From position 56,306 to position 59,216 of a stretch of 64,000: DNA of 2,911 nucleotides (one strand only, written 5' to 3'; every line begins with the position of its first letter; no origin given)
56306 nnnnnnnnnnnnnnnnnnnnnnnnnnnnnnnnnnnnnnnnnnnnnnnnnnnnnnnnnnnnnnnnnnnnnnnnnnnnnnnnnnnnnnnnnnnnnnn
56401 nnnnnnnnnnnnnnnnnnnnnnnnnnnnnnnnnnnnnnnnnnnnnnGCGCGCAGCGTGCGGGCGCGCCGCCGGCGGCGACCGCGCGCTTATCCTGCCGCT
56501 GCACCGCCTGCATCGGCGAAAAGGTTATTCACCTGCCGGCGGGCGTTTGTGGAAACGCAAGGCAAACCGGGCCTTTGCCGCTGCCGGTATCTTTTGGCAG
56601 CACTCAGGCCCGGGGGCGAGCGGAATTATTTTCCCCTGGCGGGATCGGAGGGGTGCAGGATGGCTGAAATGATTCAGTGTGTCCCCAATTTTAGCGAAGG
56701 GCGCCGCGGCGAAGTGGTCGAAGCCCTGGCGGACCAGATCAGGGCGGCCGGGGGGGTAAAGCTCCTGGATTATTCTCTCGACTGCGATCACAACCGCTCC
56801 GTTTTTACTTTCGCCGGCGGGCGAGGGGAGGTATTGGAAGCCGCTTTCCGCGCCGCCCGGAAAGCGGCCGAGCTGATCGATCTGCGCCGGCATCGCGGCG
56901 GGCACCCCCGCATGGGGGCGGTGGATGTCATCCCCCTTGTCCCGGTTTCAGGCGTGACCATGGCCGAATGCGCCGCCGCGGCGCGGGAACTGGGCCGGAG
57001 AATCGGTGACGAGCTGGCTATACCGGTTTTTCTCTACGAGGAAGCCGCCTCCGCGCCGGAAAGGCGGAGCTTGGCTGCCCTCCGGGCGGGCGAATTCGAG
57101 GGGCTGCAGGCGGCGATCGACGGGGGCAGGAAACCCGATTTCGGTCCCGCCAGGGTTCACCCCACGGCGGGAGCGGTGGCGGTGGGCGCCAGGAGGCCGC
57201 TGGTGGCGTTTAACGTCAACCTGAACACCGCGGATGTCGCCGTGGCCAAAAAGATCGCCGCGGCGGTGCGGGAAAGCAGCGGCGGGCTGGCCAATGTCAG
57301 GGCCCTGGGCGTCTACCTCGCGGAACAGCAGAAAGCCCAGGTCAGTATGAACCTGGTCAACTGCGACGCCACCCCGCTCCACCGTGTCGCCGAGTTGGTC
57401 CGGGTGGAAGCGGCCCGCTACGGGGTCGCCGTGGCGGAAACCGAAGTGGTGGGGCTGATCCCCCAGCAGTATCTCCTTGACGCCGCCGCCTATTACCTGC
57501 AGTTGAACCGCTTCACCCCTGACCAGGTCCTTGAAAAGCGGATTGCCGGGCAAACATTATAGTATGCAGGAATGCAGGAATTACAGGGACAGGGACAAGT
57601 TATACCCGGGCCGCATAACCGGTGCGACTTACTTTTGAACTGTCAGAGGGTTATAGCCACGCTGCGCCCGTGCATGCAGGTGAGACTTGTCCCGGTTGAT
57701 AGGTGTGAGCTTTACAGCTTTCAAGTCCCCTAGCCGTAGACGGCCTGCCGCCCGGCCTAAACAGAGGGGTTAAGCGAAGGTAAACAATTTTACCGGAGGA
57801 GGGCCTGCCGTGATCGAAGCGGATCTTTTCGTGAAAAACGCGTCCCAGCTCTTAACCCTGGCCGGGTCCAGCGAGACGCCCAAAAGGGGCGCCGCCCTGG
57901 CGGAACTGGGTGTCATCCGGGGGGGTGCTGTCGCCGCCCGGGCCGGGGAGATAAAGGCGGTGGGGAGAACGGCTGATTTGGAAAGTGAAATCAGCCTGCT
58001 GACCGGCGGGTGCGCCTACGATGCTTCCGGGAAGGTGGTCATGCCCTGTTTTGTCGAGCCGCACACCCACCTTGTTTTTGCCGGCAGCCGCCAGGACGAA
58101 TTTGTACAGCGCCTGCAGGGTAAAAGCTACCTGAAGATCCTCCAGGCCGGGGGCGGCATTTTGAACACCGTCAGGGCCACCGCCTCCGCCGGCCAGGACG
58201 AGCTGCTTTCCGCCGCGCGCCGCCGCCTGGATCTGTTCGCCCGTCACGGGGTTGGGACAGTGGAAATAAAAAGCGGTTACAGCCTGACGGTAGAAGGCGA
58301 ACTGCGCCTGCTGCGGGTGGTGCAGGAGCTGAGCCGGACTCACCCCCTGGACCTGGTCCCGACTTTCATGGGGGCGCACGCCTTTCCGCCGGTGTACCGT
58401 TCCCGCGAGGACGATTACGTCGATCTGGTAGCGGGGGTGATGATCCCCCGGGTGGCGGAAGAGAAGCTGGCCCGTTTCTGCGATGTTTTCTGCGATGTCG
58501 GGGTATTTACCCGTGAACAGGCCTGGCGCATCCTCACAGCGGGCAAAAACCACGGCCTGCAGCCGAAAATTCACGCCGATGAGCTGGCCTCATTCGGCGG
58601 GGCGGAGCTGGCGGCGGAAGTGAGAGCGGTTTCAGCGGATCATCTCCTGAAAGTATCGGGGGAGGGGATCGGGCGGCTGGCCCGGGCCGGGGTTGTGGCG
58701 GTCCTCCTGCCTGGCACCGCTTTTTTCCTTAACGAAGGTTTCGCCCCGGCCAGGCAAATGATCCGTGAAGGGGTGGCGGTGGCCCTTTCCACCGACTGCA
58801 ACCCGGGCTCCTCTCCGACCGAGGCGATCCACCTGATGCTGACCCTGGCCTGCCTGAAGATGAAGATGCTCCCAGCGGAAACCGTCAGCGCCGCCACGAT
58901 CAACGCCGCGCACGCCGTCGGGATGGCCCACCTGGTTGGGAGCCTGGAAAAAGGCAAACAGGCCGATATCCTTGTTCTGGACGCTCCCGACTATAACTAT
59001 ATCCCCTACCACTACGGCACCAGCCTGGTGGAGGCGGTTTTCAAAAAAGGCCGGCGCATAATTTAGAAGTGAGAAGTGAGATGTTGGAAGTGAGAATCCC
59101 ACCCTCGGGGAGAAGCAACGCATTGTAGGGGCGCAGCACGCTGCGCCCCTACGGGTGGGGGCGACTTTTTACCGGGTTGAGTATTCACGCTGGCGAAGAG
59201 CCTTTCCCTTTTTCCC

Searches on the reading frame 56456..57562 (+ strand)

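Call 47: search_protein_families(library=pfam, proteins=[window:56456-57562:+])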
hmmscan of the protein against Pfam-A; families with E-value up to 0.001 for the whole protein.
window:56456-57562:+ (368 aa): 2 families
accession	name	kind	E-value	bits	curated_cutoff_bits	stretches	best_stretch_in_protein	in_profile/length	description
PF07837.17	FTCD_N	-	3.3e-70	235.8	27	1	72-246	1-176/176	Formiminotransferase domain, N-terminal subdomain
PF02971.19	FTCD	-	4.4e-29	101.7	24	1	249-351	2-110/145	Formiminotransferase domain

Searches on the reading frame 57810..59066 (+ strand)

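Call 47: search_protein_families(library=pfam, proteins=[window:57810-59066:+])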
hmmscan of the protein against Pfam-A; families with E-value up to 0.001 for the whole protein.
window:57810-59066:+ (418 aa): 2 families
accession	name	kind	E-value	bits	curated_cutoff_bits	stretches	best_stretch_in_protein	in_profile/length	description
PF07969.17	Amidohydro_3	-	2.3e-23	83.8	29.7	2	120-393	145-446/472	Amidohydrolase family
PF01979.26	Amidohydro_1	-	1.3e-19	71.1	25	1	278-414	197-342/345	Amidohydrolase family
